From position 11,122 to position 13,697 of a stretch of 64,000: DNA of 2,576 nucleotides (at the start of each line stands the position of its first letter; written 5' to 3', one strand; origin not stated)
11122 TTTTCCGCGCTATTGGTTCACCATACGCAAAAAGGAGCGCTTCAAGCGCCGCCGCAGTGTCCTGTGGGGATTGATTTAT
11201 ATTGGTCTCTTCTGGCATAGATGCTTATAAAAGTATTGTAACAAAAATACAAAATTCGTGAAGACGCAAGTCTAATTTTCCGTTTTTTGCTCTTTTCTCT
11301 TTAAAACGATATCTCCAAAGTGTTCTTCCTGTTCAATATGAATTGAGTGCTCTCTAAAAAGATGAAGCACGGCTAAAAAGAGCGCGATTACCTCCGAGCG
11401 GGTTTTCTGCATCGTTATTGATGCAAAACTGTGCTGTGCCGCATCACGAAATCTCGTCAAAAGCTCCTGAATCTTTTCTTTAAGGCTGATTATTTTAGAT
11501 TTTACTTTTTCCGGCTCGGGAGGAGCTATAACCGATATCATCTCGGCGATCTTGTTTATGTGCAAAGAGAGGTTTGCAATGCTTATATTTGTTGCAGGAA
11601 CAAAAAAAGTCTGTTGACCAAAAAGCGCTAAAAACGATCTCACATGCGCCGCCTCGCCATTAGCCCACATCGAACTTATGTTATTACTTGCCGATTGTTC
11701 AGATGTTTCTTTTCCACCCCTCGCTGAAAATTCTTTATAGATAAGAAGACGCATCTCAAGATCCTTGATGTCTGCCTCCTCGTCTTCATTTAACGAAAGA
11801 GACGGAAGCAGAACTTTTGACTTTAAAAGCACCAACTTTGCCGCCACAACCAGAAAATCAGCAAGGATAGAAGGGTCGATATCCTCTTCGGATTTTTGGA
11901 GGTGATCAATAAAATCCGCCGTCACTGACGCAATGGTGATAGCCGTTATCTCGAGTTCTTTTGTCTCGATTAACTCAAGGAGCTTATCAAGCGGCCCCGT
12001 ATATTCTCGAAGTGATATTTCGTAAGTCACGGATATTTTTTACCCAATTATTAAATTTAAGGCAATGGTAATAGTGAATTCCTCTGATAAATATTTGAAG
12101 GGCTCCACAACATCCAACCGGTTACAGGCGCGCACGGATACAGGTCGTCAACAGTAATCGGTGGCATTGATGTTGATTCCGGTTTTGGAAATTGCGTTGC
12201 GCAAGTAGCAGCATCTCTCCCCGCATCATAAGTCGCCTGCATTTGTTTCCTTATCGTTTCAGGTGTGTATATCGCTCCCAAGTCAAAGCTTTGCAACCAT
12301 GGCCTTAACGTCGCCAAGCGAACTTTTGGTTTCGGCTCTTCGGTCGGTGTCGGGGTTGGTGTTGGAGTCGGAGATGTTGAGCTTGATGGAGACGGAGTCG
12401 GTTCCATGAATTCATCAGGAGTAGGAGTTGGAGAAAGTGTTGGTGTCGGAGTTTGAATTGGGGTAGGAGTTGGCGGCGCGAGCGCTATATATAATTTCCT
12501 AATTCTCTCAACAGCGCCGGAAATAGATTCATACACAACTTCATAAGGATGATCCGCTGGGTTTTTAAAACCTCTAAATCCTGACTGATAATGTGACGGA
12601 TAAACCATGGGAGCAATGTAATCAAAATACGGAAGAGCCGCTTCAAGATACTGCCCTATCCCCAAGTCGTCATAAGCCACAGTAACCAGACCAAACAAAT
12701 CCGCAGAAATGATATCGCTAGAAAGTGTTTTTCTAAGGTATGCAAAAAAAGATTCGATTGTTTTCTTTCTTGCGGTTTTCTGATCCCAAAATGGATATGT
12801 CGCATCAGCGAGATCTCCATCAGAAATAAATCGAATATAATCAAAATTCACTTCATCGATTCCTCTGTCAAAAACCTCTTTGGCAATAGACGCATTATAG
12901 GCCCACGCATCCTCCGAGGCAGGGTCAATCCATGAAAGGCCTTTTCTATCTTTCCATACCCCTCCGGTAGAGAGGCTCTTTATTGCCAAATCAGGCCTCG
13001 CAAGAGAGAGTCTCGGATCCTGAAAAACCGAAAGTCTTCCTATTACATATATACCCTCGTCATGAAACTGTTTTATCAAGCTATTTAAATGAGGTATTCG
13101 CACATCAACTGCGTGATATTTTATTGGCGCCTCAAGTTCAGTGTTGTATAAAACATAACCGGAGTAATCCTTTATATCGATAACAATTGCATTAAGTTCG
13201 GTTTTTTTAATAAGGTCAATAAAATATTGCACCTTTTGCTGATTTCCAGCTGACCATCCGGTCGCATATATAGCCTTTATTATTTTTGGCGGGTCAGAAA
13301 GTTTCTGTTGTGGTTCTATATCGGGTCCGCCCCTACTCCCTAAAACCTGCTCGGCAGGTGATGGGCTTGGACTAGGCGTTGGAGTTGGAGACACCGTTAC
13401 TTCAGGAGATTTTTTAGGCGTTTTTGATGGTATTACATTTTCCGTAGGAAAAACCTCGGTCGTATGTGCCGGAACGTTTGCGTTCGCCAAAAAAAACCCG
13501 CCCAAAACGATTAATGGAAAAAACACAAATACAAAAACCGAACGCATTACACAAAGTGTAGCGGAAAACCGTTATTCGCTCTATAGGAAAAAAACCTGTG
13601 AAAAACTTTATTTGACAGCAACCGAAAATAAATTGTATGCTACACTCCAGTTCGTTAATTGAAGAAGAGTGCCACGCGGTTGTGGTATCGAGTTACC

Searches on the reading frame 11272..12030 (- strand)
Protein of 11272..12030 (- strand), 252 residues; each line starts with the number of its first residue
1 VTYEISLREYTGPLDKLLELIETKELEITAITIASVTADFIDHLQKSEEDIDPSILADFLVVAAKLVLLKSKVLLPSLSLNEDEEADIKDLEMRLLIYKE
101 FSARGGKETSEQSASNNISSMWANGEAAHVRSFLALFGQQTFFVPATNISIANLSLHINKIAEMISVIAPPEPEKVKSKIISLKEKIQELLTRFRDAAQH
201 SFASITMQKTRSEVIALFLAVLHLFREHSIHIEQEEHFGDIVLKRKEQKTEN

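Call 31: search_protein_families(library=pfam, proteins=[window:11272-12030:-], max_evalue=0.0001)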
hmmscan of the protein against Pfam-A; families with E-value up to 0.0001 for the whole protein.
window:11272-12030:- (252 aa): 2 families
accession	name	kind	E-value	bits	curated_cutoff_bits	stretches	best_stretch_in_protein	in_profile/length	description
PF02616.19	SMC_ScpA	-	7.1e-17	62.6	24.6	1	20-242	1-228/232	Segregation and condensation protein ScpA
PF04824.21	Rad21_Rec8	-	4.1e-05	23.2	22.7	0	201-246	7-52/55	Conserved region of Rad21 / Rec8 like protein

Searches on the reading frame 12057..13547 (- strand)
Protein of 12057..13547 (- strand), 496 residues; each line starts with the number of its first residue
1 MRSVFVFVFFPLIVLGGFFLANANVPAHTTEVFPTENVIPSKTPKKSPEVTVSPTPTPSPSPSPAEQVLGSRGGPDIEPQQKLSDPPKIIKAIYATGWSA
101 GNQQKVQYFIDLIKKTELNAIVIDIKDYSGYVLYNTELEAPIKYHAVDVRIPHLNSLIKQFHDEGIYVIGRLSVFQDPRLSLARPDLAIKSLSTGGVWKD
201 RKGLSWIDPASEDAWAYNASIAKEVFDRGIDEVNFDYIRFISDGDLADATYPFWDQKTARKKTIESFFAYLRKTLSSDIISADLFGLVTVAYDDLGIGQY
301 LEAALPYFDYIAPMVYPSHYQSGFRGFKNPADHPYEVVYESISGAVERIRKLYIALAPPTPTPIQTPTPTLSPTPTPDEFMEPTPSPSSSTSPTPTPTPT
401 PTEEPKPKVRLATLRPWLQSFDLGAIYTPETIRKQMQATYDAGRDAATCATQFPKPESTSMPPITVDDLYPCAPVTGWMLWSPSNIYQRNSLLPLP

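Call 23: search_protein_families(library=pfam, proteins=[window:12057-13547:-], max_evalue=0.001)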
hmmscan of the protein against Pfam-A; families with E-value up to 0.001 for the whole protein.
window:12057-13547:- (496 aa): 1 family
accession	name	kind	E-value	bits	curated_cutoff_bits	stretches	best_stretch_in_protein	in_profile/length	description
PF13200.12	DUF4015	-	9.8e-86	288.1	27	1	92-355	1-265/313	Putative glycosyl hydrolase domain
